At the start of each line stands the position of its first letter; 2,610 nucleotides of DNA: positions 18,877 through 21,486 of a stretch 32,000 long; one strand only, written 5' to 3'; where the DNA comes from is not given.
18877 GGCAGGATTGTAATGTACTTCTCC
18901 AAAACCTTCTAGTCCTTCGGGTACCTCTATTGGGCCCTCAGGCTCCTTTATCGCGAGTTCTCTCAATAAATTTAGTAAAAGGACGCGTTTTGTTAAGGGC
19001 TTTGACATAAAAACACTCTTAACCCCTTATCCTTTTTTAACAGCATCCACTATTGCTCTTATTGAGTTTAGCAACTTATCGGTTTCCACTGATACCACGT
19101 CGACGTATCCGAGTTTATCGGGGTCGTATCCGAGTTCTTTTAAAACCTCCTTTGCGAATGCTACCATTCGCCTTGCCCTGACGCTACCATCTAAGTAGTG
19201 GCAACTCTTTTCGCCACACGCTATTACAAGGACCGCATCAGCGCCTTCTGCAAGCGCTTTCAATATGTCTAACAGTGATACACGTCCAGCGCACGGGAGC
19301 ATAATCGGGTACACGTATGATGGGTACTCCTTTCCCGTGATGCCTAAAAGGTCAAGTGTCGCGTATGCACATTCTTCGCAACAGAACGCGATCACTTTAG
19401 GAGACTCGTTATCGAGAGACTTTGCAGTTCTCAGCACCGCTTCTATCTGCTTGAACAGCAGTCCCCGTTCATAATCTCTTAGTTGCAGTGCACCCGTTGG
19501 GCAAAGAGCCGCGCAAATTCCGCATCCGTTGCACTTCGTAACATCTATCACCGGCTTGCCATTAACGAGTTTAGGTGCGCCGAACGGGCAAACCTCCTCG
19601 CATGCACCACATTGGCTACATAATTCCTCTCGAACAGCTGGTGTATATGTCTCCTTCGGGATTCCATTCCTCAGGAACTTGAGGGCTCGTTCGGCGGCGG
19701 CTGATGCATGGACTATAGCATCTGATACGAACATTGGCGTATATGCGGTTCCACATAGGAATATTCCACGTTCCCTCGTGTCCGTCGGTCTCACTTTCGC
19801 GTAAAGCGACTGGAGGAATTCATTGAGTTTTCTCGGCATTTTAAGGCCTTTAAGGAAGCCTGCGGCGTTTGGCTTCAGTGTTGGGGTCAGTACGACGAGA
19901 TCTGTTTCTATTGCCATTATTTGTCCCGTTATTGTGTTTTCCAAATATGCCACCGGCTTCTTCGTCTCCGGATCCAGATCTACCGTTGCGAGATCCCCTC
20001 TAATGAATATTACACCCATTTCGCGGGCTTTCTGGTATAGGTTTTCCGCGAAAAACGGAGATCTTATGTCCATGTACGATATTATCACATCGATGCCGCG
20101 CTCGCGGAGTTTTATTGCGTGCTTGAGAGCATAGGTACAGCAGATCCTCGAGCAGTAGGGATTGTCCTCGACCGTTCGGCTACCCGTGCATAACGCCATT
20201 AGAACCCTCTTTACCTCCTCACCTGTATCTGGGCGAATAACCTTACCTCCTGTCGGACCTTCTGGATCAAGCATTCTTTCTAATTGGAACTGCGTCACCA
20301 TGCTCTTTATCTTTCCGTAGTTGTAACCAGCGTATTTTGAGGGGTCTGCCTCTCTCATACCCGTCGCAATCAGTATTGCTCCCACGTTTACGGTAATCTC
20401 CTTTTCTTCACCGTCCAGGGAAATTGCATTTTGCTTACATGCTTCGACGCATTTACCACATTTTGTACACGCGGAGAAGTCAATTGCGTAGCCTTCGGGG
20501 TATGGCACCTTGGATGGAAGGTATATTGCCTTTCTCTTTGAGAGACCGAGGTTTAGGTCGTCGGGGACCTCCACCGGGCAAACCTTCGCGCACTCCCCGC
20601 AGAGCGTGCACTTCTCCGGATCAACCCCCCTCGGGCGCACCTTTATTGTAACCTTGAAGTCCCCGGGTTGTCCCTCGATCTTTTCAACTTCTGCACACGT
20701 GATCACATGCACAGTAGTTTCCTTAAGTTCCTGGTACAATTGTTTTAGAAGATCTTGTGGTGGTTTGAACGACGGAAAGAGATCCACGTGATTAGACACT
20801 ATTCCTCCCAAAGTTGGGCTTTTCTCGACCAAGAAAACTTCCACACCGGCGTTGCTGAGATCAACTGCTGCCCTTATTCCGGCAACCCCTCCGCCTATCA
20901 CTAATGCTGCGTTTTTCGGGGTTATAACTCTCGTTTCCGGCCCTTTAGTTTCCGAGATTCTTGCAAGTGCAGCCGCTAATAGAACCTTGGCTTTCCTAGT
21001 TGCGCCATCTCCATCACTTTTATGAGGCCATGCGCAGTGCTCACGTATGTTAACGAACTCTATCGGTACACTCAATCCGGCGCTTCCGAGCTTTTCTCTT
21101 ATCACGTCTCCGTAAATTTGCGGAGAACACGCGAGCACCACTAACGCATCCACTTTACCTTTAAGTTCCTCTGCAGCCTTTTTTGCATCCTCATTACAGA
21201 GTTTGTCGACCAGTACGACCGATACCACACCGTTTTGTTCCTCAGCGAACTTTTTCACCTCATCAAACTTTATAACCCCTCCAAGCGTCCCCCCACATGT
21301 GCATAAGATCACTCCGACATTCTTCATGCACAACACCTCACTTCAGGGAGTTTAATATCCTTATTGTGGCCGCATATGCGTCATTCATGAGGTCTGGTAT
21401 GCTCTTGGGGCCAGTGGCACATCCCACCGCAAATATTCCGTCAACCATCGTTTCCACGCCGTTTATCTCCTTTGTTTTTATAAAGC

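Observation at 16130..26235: Ten-gene Hdr supercluster with three different HdrAs, two HdrBC pairs and two MvhD docks, but no electron-donor enzyme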

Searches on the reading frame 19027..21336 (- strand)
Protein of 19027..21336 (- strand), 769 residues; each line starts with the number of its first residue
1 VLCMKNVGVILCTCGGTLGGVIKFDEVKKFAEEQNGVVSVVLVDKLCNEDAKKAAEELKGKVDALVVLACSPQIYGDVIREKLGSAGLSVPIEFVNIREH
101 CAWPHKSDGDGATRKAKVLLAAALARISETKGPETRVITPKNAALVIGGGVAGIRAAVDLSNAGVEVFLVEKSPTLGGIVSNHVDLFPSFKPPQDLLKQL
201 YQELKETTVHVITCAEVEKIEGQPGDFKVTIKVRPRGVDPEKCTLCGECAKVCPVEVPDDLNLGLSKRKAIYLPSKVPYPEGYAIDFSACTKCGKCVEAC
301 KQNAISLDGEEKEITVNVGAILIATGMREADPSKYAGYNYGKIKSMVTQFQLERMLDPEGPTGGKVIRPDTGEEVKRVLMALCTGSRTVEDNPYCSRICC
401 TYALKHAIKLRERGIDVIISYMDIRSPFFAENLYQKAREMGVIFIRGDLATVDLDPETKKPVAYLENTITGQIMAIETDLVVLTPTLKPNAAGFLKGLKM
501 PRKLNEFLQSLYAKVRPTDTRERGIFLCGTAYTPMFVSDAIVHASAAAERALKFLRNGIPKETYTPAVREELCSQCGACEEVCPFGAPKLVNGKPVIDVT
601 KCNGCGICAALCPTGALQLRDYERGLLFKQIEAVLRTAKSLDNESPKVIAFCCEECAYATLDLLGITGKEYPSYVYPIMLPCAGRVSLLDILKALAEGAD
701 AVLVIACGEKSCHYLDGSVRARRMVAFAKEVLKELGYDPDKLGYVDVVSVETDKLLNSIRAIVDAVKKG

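Call 3: search_protein_families(library=pfam, proteins=[window:19027-21336:-])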
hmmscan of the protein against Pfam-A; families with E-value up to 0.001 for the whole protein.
window:19027-21336:- (769 aa): 23 families
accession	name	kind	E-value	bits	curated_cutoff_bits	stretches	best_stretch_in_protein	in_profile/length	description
PF02662.21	FlpD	-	1.4e-33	116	22.3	1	648-768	1-121/123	Methyl-viologen-reducing hydrogenase, delta subunit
PF00037.32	Fer4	-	8.3e-28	95.5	21.1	4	595-617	1-23/24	4Fe-4S binding domain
PF12838.12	Fer4_7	-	2.5e-19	69.9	27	3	290-313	2-25/52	4Fe-4S dicluster domain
PF12797.12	Fer4_2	-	2.4e-16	58.9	24.5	2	594-614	2-22/22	4Fe-4S binding domain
PF12837.12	Fer4_6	-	1.7e-15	56.5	25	3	238-257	4-23/24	4Fe-4S binding domain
PF13187.11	Fer4_9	-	3.9e-15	56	27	2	242-305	1-52/52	4Fe-4S dicluster domain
PF13237.11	Fer4_10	-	1.7e-13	50.7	25.5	2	569-613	5-53/53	4Fe-4S dicluster domain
PF13484.11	Fer4_16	-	3e-13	50.8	30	0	290-311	2-21/66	4Fe-4S double cluster binding domain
PF13183.11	Fer4_8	-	6.1e-12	46.3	27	1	241-303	3-67/68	4Fe-4S dicluster domain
PF12831.13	FAD_oxidored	-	8e-09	35.7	27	1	145-208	3-68/416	FAD dependent oxidoreductase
PF13534.11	Fer4_17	-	2.5e-08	34.8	22.2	0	571-585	44-58/61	4Fe-4S dicluster domain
PF14697.11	Fer4_21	-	3.2e-08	34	35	0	568-618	3-58/59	4Fe-4S dicluster domain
PF07992.20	Pyr_redox_2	-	6.9e-08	32.7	26.1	1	145-229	4-87/291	Pyridine nucleotide-disulphide oxidoreductase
PF12798.12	Fer4_3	-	3.3e-07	31.1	27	0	573-587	1-15/15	4Fe-4S binding domain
PF25160.1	LdpA_Fe-S-bd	-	5.3e-07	29.8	27.6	0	578-622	8-48/49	LdpA Fe-S cluster-binding domain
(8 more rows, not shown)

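Call 6: search_protein_families(library=ncbifam, proteins=[window:19027-21336:-], max_evalue=0.00001)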
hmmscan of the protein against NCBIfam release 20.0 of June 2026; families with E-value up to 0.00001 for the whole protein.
window:19027-21336:- (769 aa): 62 families (the best 25 are shown)
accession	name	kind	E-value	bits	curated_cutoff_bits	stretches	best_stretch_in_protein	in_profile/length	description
NF040770.1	hetero_SS_HdrA2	exception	5.8e-192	639.8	1100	1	7-768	2-770/777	CoB-CoM heterodisulfide reductase HdrA2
NF041891.1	hdrA_Methbact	equivalog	5.9e-142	474.5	1300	1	6-749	2-741/762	ferredoxin:CoB-CoM heterodisulfide reductase subunit HdrA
NF041778.1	hetero_SS_HdrA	equivalog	2.1e-140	469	1400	1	5-705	6-713/771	ferredoxin:CoB-CoM heterodisulfide reductase subunit HdrA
NF045873.1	F420_non_VhuD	exception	1.1e-25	90.3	215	1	646-768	2-124/132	F420-non-reducing hydrogenase iron-sulfur subunit VhuD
NF038196.1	ferrodoxin_EFR1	subfamily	5.6e-16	59.3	75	1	569-621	182-233/242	EFR1 family ferrodoxin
NF058577.1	FdxA_fam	equivalog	9.5e-16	57.7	65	1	571-616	7-52/52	4Fe-4S ferredoxin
NF042909.1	FMH_DH_FwdF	exception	9.9e-15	54.5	375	2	566-621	220-278/336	tungsten-dependent formylmethanofuran dehydrogenase subunit FwdF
NF005503.0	PRK07118.1-2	equivalog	1e-14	54.5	252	2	573-621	140-188/292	RnfABCDGE type electron transport complex subunit B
TIGR02700.1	flavo_MJ0208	hypoth_equivalog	1.1e-13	51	251.35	1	567-618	144-195/234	dihydromethanopterin reductase (acceptor)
NF045874.1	Vhu_polyferre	exception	1.3e-12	47.2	600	1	566-619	123-176/381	F420-non-reducing hydrogenase associated-polyferredoxin VhuB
NF009410.0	PRK12771.1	subfamily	3.2e-12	45.8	516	0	144-219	141-214/566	NAD(P)-binding protein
NF005504.0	PRK07118.1-3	equivalog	4.9e-12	45.8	437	1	572-618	220-266/293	Fe-S cluster domain-containing protein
NF010590.0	PRK13984.1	equivalog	5.6e-12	44.6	946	0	239-314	48-117/611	putative oxidoreductase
NF007202.0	PRK09623.1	equivalog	6e-12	45.8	166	1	562-620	42-101/105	3-methyl-2-oxobutanoate dehydrogenase subunit delta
TIGR02179.1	PorD_KorD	subfamily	8e-12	45.1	60.05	1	563-620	17-75/78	2-oxoacid:acceptor oxidoreductase, delta subunit, pyruvate/2-ketoisovalerate family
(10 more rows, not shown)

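Call 38: search_solved_structures(query=window:19027-21336:-, show_alignments=1, max_evalue=1e-20)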
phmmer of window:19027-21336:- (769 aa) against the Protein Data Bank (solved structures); distinct sequences matched with E-value up to 1e-20: 6.
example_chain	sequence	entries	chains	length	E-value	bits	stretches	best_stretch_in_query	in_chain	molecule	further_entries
9sfi_A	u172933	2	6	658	3e-131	442.2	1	6-642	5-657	CoB--CoM heterodisulfide reductase iron-sulfur subunit A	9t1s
5odc_A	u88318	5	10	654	7.6e-129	434.2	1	6-637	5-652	Heterodisulfide reductase, subunit A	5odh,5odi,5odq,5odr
8rvu_a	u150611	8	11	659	5.5e-126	424.8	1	6-637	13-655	H(2):CoB-CoM heterodisulfide,ferredoxin reductase subunit A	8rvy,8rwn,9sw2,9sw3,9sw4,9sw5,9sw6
8rvv_A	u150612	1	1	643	1.6e-125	423.3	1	6-635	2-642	H(2):CoB-CoM heterodisulfide,ferredoxin reductase subunit A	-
7bkb_A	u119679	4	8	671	6.9e-112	378.2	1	6-634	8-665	CoB--CoM heterodisulfide reductase iron-sulfur subunit A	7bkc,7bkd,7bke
6tjr_A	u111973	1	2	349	1.5e-25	92.7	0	316-563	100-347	Fumarate reductase/succinate dehydrogenase flavoprotein domain protein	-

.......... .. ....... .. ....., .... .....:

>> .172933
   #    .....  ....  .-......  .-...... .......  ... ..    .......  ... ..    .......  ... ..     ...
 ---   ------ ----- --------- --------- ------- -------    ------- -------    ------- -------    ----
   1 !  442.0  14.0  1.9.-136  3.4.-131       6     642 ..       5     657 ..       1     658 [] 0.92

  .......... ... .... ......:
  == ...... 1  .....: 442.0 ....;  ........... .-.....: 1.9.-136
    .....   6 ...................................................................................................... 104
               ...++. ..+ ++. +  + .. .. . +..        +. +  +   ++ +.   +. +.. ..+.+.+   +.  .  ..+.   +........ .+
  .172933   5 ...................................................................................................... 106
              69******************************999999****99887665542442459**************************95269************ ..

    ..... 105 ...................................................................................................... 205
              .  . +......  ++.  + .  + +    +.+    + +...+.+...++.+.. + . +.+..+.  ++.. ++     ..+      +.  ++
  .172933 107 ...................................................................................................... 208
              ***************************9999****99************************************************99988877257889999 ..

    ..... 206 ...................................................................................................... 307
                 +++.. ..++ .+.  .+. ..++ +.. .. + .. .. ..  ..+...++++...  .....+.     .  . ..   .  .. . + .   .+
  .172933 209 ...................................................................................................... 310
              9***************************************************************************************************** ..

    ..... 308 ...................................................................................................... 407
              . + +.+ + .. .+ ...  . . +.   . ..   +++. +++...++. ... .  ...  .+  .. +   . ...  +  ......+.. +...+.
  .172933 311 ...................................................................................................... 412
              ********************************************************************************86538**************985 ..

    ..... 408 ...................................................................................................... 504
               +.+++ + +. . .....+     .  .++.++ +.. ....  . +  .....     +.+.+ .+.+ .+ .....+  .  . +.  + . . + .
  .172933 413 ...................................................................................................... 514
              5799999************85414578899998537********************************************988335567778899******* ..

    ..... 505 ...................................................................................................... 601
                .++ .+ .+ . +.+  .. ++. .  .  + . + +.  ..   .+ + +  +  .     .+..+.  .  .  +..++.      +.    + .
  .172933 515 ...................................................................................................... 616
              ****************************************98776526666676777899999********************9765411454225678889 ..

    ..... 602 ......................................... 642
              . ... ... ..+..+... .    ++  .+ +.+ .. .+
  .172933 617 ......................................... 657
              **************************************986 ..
